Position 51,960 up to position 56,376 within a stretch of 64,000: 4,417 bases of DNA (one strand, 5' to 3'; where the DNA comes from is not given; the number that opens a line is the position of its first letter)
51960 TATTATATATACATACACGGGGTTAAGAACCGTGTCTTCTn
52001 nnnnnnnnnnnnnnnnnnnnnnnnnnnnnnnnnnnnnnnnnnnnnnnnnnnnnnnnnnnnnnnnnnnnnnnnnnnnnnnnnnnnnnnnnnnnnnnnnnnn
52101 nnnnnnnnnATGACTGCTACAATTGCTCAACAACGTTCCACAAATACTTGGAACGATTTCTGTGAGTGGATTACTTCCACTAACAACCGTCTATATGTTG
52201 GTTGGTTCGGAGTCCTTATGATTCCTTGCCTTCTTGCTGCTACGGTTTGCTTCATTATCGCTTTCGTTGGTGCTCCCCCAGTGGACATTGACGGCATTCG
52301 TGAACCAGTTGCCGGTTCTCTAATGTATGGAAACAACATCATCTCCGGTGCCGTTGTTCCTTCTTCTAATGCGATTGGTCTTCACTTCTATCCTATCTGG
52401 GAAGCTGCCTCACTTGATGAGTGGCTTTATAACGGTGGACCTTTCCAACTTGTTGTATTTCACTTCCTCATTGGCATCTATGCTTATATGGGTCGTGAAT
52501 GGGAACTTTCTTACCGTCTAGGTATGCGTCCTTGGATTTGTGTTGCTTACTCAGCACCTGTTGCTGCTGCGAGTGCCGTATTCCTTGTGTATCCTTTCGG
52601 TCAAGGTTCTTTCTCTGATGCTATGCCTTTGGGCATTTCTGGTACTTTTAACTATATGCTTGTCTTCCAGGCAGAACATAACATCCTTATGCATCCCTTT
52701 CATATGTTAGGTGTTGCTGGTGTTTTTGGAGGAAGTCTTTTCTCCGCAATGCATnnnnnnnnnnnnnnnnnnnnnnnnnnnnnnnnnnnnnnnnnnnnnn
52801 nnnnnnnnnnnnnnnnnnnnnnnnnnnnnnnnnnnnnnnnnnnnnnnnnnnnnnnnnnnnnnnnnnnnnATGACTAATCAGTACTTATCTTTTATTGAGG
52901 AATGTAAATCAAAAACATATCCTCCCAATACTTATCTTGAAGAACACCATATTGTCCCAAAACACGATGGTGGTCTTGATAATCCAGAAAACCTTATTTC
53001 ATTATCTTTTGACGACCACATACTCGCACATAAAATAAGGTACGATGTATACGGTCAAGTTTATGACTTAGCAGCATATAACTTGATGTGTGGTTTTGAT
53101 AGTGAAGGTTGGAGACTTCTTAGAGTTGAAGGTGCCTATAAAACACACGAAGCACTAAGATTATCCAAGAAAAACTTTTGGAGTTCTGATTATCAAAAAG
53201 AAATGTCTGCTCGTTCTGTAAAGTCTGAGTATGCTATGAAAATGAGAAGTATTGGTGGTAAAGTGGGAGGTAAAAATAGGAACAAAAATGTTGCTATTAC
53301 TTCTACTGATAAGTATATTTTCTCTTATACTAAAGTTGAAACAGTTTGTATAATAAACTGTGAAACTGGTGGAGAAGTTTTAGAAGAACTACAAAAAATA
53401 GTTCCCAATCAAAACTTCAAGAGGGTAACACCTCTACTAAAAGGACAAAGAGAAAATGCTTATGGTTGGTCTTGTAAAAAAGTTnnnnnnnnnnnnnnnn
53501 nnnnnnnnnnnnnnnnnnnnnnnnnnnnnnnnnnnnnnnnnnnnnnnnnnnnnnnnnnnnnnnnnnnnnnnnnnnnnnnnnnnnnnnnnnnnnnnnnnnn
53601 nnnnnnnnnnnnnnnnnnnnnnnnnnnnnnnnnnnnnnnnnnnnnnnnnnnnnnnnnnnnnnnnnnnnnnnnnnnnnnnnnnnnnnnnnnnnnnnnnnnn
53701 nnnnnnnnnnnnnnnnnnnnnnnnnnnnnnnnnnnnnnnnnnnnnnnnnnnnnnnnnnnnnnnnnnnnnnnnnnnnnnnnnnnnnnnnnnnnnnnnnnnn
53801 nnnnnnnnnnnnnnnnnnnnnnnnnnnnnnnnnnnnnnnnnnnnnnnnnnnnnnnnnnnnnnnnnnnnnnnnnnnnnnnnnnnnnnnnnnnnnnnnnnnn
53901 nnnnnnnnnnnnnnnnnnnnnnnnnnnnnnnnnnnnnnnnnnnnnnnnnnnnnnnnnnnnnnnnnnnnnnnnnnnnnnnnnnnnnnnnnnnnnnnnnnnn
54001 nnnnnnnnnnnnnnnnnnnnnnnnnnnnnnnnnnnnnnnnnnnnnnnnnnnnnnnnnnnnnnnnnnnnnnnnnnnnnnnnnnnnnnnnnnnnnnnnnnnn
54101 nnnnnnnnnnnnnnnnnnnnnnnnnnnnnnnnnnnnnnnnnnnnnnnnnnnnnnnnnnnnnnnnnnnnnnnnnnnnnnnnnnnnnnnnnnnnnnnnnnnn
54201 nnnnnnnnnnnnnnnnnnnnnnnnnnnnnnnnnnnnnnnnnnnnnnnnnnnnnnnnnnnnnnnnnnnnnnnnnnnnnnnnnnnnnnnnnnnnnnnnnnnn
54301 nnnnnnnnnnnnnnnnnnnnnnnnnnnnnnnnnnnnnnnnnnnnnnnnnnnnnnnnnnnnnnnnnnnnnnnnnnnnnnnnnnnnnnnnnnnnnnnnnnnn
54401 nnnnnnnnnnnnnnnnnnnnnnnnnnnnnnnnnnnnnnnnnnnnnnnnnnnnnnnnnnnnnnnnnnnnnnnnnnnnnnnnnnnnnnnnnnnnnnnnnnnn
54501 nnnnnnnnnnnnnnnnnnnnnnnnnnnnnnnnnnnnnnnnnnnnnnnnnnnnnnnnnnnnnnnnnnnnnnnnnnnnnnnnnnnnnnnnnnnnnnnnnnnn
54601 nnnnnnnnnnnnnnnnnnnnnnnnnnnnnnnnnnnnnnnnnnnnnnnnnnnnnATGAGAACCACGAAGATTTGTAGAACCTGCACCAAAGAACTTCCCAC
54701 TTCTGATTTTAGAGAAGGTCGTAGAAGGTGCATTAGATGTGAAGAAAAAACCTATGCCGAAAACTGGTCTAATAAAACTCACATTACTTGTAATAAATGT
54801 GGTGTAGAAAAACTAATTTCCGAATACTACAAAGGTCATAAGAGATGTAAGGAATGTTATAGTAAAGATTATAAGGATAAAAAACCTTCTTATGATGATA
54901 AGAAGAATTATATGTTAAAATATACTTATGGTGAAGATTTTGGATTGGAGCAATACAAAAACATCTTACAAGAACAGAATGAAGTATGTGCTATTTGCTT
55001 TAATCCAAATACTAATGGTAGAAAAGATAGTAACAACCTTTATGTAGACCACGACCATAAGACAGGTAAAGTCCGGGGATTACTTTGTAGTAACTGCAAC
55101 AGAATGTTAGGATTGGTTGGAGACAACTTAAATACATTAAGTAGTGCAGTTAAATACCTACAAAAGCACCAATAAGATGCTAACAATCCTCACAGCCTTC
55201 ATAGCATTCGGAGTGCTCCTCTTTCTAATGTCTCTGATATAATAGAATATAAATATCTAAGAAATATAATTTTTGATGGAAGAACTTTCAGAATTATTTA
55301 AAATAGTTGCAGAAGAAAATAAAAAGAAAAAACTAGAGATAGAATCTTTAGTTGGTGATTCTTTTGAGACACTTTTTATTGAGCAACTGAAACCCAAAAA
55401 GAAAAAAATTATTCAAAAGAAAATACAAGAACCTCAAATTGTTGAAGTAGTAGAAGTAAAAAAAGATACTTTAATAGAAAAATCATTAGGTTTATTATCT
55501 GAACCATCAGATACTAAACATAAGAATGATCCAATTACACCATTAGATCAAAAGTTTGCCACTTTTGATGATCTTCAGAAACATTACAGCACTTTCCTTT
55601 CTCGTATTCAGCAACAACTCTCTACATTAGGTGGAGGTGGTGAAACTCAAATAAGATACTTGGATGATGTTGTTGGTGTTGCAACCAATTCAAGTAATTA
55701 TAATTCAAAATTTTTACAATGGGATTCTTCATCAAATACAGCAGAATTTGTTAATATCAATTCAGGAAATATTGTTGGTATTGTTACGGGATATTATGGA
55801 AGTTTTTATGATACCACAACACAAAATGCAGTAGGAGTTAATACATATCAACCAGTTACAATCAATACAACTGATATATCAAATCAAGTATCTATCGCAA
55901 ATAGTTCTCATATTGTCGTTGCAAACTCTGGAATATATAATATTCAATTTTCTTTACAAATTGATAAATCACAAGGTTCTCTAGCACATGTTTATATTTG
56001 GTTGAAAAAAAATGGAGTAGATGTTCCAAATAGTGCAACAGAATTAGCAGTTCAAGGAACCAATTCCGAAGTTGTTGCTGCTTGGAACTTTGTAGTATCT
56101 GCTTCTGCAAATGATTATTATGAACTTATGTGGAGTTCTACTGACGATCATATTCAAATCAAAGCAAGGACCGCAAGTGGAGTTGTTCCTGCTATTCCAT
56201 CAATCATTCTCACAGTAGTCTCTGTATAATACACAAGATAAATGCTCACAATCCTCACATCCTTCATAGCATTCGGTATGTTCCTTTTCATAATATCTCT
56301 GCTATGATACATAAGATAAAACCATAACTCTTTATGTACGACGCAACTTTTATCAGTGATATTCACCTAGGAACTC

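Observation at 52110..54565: Phage psbA interrupted by three group I introns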

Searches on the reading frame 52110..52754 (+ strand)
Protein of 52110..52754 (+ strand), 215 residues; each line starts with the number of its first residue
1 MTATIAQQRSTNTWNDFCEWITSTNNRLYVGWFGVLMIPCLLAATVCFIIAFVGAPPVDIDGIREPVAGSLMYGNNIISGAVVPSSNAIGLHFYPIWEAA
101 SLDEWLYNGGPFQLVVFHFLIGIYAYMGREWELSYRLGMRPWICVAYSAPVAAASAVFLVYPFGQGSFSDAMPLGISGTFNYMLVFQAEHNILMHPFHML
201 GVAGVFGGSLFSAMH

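Call 38: find_related_loci(query=window:52110-52754:+, collection=viral_contigs, flank=4000)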
Query window:52110-52754:+ (215 aa) in viral_contigs; peptide patterns used: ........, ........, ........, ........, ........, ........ (x = any residue, [..] = any of these).
600 stretches matched a pattern (row limit reached: there are more); 600 encode a relative of the query (tblastn E <= 1e-3); the best 80 are kept; 80 distinct loci.
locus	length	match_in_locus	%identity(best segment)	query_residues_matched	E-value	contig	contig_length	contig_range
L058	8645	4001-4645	99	1-215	6e-144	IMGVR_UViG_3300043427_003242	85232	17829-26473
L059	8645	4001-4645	99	1-215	6e-144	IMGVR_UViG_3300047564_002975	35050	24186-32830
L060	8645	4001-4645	96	1-215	2e-140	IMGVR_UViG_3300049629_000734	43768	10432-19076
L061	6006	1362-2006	95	1-215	1e-140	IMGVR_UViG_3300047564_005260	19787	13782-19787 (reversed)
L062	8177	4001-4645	96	1-215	2e-140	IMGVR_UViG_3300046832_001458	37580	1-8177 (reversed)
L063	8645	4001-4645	95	1-215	5e-139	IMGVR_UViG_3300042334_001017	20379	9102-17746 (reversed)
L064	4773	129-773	91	1-215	2e-137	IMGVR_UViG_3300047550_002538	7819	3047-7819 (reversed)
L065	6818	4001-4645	91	1-215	6e-137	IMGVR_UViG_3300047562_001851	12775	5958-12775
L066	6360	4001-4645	92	1-215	4e-137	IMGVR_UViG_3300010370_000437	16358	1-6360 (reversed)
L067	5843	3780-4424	91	1-215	1e-136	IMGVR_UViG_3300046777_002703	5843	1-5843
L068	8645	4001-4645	92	1-215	3e-136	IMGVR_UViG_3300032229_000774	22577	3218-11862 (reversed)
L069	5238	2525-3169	90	1-215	2e-136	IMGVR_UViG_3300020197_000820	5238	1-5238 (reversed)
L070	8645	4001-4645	91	1-215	1e-135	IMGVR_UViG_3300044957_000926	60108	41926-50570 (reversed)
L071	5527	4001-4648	92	1-215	5e-135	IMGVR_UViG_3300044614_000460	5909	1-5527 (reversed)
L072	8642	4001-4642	92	1-215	1e-134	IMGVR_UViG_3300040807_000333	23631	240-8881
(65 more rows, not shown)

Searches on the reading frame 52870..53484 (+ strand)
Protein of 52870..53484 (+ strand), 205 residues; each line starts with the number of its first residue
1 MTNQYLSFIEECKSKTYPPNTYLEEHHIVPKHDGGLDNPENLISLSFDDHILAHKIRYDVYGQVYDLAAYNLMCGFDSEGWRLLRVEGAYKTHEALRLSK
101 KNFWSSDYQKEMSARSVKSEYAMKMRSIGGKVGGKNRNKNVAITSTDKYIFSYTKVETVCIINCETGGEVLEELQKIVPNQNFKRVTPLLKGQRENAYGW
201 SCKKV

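Call 32: search_protein_families(library=pfam, proteins=[window:52870-53484:+], max_evalue=0.01)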
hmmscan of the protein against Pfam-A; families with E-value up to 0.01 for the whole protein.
window:52870-53484:+ (205 aa): 1 family
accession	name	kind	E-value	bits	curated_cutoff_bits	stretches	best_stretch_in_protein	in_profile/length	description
PF01844.29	HNH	-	2.2e-05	25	21.4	1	12-53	4-44/47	HNH endonuclease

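Call 33: search_protein_families(library=phrogs, proteins=[window:52870-53484:+], max_evalue=0.001)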
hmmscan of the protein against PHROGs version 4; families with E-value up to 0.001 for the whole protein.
window:52870-53484:+ (205 aa): 4 families
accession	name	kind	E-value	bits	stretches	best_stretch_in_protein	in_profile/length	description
phrog_655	-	DNA, RNA and nucleotide metabolism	3.3e-18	67.7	1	3-163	31-174/343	homing endonuclease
phrog_12434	-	DNA, RNA and nucleotide metabolism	1.9e-07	31.9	1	3-76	21-94/292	HNH endonuclease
phrog_15103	-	unknown function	8.2e-05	23.2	1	20-54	221-255/280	-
phrog_10088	-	DNA, RNA and nucleotide metabolism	0.00088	19.6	0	11-58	13-60/331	homing endonuclease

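Call 73: find_homologous_proteins(query=window:52870-53484:+, max_evalue=0.00001)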
Query window:52870-53484:+ (205 aa): 9 proteins with E <= 0.00001 among 90 candidates.
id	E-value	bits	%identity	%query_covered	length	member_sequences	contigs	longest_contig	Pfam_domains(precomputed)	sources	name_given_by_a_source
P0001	5.5e-130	449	95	100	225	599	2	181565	PF01844.30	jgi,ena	jgi:hypothetical protein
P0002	5.7e-116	404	84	100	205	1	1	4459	PF01844.30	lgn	-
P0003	9.6e-116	403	83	99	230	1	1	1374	-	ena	-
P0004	1.3e-90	321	67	100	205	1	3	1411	PF01844.30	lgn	-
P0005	8.0e-77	276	93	64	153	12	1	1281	-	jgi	jgi:hypothetical protein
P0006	3.7e-57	211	77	59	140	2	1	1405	-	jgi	jgi:hypothetical protein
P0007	4.6e-49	185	47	100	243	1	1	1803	-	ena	-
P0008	4.2e-38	149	39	99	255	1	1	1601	-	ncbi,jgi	jgi:hypothetical protein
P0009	2.7e-23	101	44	67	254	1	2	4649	PF07460.17,PF20987.4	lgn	-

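Call 74: list_cluster_members(proteins=[P0008, P0001, P0009])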
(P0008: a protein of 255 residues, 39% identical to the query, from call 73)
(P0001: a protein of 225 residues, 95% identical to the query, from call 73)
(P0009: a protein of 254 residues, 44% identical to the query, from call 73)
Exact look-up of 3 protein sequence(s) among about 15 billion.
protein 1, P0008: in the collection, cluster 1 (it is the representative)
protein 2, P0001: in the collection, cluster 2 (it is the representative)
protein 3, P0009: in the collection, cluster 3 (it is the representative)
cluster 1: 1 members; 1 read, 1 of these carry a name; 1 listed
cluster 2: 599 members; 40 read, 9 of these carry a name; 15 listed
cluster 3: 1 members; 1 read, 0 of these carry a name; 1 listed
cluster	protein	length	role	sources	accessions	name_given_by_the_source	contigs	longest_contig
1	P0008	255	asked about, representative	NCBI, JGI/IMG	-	hypothetical protein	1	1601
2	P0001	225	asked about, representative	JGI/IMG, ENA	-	hypothetical protein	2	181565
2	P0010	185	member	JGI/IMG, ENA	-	photosystem II P680 reaction center D1 protein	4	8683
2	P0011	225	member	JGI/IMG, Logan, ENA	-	hypothetical protein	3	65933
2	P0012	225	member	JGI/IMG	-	hypothetical protein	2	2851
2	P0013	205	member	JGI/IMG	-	hypothetical protein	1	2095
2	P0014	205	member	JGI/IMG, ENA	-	hypothetical protein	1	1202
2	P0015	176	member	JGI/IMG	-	photosystem II P680 reaction center D1 protein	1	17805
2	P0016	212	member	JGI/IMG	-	hypothetical protein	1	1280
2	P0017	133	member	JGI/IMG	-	hypothetical protein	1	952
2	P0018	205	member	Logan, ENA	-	-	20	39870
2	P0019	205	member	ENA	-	-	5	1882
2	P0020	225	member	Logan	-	-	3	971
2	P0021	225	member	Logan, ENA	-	-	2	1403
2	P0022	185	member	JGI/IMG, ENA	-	-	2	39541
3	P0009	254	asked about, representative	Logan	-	-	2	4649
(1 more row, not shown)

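Call 78: find_encoding_contigs(protein=P0008, flank=3000, max_places=3)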
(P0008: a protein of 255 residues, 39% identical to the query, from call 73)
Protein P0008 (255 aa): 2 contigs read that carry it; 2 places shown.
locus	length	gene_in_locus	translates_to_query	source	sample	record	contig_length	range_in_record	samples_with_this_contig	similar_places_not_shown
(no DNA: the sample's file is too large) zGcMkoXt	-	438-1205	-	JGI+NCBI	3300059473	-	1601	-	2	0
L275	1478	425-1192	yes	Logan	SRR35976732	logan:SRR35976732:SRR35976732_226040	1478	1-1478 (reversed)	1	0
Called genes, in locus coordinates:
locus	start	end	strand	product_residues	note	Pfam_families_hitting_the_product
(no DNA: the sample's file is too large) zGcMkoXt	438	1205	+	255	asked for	-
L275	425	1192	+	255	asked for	-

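Call 79: find_encoding_contigs(protein=P0007, flank=3000, max_places=3)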
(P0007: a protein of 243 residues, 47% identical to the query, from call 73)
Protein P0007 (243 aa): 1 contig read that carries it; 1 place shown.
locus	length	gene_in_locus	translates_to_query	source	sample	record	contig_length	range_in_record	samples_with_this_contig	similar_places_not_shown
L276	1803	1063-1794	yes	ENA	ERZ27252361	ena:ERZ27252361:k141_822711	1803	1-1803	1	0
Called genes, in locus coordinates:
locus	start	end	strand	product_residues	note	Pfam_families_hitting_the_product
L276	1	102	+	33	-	?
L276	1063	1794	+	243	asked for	-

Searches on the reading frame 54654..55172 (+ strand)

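Call 32: search_protein_families(library=pfam, proteins=[window:54654-55172:+], max_evalue=0.01)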
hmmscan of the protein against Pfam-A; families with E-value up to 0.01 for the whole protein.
window:54654-55172:+ (173 aa): 1 family
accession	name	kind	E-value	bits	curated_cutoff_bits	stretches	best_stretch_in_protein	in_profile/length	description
PF02945.21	Endonuclease_7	-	3.4e-22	78.6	23.6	1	94-171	10-82/82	Recombination endonuclease VII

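Call 33: search_protein_families(library=phrogs, proteins=[window:54654-55172:+], max_evalue=0.001)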
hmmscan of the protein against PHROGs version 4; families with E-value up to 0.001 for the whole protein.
window:54654-55172:+ (173 aa): 8 families
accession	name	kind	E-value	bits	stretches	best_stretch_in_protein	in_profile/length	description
phrog_2633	-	DNA, RNA and nucleotide metabolism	6.2e-32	111.7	1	39-173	9-140/142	endonuclease VII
phrog_2914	-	DNA, RNA and nucleotide metabolism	7.2e-28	98.6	1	21-172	15-155/190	endonuclease VII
phrog_307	-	DNA, RNA and nucleotide metabolism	8.2e-28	99.4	1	31-172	45-179/334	endonuclease VII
phrog_423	-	DNA, RNA and nucleotide metabolism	2.1e-15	58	1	102-162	16-74/159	endonuclease VII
phrog_1035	-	DNA, RNA and nucleotide metabolism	7.7e-12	46.6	1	4-172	5-230/271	endonuclease VII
phrog_17507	-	DNA, RNA and nucleotide metabolism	8.4e-09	36.2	1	131-170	1-41/65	endonuclease VII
phrog_1271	-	DNA, RNA and nucleotide metabolism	2.4e-07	31.5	1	3-161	176-324/361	HNH endonuclease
phrog_11865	-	DNA, RNA and nucleotide metabolism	2e-06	29.2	1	131-163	2-34/95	endonuclease VII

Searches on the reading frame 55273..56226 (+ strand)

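Call 58: search_protein_families(library=phrogs, proteins=[window:55273-56226:+], max_evalue=0.00001)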
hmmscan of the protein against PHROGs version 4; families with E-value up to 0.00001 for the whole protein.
window:55273-56226:+ (318 aa): 2 families
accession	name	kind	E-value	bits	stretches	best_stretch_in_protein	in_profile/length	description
phrog_28263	-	tail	7.8e-13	47.6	1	84-175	410-504/1400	tail fiber protein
phrog_28992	-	unknown function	9.9e-09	35.8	1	40-135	54-144/343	-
